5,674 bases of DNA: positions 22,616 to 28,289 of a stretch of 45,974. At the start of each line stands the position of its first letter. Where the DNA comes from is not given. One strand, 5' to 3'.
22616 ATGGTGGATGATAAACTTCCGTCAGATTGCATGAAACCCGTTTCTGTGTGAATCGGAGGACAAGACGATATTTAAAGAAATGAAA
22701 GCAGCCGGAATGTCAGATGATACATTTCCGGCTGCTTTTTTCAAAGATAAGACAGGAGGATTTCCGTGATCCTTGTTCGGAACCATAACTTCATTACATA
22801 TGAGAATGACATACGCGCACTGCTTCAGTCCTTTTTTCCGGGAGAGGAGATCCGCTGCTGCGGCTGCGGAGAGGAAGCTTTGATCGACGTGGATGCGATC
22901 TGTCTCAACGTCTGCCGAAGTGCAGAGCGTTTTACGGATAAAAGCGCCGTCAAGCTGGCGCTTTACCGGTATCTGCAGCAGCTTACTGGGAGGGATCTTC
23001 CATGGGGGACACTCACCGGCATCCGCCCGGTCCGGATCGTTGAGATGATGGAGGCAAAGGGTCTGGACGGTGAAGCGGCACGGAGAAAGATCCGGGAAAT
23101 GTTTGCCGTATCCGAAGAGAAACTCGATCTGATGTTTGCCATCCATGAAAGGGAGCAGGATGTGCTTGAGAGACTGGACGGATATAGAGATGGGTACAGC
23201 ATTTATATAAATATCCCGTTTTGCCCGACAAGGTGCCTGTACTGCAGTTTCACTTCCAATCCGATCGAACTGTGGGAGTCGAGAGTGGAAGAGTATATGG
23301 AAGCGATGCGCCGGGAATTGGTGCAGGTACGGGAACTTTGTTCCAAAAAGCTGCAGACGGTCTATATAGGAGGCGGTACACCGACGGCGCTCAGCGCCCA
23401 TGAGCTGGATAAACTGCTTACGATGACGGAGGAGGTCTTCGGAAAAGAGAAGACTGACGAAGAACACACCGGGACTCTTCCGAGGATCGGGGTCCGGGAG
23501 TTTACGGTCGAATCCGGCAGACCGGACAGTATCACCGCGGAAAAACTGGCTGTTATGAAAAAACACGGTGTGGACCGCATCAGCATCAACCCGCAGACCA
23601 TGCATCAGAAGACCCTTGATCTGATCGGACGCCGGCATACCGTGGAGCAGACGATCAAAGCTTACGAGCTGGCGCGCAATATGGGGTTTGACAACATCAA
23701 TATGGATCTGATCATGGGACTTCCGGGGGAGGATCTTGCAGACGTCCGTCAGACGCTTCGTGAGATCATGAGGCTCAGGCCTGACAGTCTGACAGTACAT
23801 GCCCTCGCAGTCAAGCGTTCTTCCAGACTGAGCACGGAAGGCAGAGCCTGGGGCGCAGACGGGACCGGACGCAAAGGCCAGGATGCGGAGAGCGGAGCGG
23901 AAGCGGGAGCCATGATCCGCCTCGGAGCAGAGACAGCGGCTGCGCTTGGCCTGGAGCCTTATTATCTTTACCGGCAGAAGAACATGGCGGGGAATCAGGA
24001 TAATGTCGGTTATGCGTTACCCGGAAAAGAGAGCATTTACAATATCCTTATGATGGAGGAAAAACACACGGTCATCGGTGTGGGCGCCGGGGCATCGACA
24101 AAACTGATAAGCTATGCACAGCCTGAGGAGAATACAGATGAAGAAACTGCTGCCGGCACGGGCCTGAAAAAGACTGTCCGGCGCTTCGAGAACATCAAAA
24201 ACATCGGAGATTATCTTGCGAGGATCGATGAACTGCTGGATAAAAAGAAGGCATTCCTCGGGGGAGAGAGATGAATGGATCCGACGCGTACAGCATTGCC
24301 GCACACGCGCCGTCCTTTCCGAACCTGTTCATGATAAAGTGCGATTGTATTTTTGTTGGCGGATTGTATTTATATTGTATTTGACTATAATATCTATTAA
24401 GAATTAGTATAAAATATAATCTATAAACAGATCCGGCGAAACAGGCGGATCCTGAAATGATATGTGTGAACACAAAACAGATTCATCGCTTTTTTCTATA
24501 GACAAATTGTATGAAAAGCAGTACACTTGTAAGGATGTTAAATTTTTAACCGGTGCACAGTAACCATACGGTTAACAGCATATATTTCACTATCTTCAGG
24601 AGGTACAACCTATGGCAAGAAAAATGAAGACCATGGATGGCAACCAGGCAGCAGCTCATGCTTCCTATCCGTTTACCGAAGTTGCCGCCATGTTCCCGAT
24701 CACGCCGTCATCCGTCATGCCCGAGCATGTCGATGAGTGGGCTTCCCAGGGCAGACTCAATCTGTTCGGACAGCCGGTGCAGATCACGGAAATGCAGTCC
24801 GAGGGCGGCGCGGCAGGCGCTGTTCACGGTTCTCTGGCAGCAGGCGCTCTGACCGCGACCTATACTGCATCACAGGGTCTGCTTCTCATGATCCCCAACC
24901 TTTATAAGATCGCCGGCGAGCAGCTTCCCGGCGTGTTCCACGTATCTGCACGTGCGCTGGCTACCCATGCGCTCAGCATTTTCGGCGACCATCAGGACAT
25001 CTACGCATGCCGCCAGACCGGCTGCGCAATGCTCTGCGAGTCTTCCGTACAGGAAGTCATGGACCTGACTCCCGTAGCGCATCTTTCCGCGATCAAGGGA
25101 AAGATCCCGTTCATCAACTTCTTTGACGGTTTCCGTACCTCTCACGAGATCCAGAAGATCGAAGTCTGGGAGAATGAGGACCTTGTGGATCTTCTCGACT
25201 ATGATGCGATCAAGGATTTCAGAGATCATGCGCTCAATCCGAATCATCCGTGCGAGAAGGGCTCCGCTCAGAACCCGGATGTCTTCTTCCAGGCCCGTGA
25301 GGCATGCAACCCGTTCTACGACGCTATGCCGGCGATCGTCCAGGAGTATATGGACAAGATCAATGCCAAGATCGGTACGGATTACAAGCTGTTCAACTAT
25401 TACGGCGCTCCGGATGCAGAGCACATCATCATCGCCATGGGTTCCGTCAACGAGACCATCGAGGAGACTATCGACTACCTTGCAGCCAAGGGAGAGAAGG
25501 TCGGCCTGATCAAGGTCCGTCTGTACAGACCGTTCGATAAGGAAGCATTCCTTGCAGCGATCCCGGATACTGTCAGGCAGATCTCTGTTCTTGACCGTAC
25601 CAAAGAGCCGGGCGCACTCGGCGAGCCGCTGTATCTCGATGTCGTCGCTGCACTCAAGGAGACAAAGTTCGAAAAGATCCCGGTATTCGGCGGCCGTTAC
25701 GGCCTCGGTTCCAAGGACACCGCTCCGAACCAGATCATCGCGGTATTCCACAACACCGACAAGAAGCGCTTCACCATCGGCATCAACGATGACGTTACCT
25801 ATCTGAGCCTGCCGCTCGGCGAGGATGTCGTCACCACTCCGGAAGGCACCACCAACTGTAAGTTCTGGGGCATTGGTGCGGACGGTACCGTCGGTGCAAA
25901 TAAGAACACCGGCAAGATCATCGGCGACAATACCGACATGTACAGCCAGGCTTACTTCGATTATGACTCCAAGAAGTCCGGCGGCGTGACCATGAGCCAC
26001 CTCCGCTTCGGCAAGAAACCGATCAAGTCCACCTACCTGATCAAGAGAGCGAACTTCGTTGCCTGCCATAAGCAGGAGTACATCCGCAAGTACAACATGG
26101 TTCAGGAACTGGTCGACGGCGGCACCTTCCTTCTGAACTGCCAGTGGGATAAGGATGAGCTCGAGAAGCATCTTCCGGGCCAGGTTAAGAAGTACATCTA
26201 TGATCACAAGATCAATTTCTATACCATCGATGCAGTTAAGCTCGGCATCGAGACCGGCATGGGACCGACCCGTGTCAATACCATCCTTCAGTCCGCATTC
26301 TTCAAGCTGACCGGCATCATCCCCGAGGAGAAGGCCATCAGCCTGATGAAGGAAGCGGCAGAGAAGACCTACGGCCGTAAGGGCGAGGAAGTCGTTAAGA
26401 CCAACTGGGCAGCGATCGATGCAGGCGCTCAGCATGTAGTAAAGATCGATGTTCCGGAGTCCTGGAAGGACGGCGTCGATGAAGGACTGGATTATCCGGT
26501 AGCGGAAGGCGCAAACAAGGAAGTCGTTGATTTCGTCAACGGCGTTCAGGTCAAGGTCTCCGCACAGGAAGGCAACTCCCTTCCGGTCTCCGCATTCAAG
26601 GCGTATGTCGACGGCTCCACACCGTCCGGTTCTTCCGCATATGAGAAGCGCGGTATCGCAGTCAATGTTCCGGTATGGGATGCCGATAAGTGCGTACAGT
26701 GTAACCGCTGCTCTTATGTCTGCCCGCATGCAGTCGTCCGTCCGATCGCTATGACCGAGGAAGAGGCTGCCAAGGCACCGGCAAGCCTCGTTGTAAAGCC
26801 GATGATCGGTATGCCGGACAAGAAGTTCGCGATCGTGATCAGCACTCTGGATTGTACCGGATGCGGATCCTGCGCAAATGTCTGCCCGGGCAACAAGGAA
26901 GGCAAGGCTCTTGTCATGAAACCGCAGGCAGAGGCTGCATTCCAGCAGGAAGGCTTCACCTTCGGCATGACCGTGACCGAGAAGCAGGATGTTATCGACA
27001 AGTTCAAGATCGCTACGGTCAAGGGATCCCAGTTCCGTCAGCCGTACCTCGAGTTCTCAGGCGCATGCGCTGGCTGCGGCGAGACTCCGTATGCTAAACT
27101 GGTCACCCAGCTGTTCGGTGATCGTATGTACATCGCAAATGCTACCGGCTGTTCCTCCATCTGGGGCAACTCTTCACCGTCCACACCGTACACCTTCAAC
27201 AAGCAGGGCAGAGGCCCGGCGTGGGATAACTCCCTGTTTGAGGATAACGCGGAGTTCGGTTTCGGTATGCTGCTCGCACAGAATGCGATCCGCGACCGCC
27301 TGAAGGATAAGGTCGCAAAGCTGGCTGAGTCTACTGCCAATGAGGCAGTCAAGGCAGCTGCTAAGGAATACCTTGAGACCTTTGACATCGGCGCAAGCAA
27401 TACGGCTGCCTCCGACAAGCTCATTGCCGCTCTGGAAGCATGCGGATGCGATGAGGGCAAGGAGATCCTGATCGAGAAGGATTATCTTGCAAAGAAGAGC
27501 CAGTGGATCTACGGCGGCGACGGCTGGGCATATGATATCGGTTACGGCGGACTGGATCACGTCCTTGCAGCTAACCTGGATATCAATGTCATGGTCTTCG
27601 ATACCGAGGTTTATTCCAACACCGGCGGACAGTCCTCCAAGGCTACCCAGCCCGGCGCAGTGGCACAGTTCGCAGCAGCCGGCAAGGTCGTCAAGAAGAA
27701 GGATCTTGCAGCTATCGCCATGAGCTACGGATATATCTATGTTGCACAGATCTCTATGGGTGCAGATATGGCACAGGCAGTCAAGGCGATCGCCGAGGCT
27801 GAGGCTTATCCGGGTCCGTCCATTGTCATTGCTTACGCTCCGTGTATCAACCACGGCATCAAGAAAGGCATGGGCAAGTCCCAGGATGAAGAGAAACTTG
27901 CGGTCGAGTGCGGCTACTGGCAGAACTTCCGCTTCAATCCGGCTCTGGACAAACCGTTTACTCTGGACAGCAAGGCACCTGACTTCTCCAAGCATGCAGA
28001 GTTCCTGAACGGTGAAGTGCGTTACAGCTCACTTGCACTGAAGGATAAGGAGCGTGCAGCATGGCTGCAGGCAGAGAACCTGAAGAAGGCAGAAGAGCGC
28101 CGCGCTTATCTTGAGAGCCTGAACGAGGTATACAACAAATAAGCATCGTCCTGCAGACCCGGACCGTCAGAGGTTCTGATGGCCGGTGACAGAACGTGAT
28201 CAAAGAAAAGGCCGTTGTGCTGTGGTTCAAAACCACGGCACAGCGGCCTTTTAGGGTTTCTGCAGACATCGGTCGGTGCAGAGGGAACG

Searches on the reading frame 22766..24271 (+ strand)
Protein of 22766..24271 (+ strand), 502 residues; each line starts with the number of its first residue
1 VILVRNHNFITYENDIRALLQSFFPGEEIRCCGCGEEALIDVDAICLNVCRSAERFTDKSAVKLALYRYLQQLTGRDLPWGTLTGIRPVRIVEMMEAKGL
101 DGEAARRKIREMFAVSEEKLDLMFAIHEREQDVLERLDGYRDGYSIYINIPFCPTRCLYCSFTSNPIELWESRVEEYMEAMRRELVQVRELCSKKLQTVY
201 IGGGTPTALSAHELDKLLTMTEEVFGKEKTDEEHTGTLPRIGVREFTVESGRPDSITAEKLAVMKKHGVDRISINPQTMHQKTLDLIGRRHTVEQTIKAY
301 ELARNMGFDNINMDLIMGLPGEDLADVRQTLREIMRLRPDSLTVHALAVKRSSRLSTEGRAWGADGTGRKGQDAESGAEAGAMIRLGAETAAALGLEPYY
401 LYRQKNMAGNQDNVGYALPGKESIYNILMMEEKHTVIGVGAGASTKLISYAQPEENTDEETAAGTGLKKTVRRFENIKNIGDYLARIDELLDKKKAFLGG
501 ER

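Call 33: search_protein_families(library=pfam, proteins=[window:22766-24271:+], max_evalue=0.00001)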
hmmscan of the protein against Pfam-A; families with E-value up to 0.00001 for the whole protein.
window:22766-24271:+ (502 aa): 1 family
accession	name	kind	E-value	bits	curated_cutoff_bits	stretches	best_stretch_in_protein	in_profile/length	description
PF04055.27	Radical_SAM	-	1.3e-27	97.4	29.5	1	150-333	4-165/166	Radical SAM superfamily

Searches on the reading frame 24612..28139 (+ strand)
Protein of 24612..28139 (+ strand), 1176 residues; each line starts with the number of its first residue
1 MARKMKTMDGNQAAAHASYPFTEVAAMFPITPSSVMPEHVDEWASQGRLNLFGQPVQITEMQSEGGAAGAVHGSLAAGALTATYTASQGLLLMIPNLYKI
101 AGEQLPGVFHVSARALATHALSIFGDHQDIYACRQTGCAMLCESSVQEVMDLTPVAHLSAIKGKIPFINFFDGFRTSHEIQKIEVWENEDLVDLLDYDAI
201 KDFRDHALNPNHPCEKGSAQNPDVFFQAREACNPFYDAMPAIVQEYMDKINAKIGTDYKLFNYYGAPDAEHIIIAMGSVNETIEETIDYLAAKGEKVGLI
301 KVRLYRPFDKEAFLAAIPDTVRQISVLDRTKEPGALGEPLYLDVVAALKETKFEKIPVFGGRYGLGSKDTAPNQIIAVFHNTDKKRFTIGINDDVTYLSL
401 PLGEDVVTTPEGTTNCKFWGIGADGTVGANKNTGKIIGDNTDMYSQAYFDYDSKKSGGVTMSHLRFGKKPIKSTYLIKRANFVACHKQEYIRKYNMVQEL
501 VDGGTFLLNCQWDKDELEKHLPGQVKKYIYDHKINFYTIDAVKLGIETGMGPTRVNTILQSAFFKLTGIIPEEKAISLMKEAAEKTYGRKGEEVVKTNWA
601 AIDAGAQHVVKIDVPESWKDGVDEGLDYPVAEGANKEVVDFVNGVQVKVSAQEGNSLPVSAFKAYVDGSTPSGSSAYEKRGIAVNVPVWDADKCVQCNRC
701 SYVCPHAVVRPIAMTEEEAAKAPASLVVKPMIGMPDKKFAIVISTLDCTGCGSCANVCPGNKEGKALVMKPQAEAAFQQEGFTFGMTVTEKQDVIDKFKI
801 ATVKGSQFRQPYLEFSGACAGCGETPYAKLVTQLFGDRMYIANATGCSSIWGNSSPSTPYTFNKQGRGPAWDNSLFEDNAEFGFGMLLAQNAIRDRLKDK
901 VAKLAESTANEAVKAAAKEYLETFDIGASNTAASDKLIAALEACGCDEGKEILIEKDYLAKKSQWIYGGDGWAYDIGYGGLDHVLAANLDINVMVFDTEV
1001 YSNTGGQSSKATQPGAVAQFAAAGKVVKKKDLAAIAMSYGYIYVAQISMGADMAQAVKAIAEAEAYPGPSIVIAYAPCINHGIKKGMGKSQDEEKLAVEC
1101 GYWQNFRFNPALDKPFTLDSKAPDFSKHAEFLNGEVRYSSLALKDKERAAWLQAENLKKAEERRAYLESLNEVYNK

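Call 33: search_protein_families(library=pfam, proteins=[window:24612-28139:+], max_evalue=0.00001)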
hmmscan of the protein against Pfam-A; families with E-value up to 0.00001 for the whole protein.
window:24612-28139:+ (1176 aa): 12 families
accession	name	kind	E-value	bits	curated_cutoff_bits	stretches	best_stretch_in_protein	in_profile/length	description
PF01855.24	POR_N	-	3.7e-74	249.8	27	1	23-247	9-230/231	Pyruvate flavodoxin/ferredoxin oxidoreductase, thiamine diP-bdg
PF01558.24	POR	-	3.6e-31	109.1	27.4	1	422-607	1-173/173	Pyruvate ferredoxin/flavodoxin oxidoreductase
PF10371.14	EKR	-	3.5e-16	59.2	27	1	636-683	10-55/55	Domain of unknown function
PF17147.9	PFOR_II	-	9.1e-16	58.5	27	1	269-374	1-101/102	Pyruvate:ferredoxin oxidoreductase core domain II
PF02775.26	TPP_enzyme_C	-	2.7e-10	40.7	21.9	1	962-1072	47-149/151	Thiamine pyrophosphate enzyme, C-terminal TPP binding domain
PF12838.12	Fer4_7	-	1.8e-08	35.1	27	1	693-759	1-49/52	4Fe-4S dicluster domain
PF12797.12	Fer4_2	-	4.8e-08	32.9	24.5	0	687-705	3-21/22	4Fe-4S binding domain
PF00037.32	Fer4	-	1.2e-07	31.7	21.1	0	687-708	1-22/24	4Fe-4S binding domain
PF13237.11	Fer4_10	-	2.3e-07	31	25.5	0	689-718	4-34/53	4Fe-4S dicluster domain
PF13484.11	Fer4_16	-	1.6e-06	29.3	30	1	693-761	1-66/66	4Fe-4S double cluster binding domain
PF13187.11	Fer4_9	-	2.5e-06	27.9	27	1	693-761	1-50/52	4Fe-4S dicluster domain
PF12837.12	Fer4_6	-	4.9e-06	26.7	25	1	686-708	1-23/24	4Fe-4S binding domain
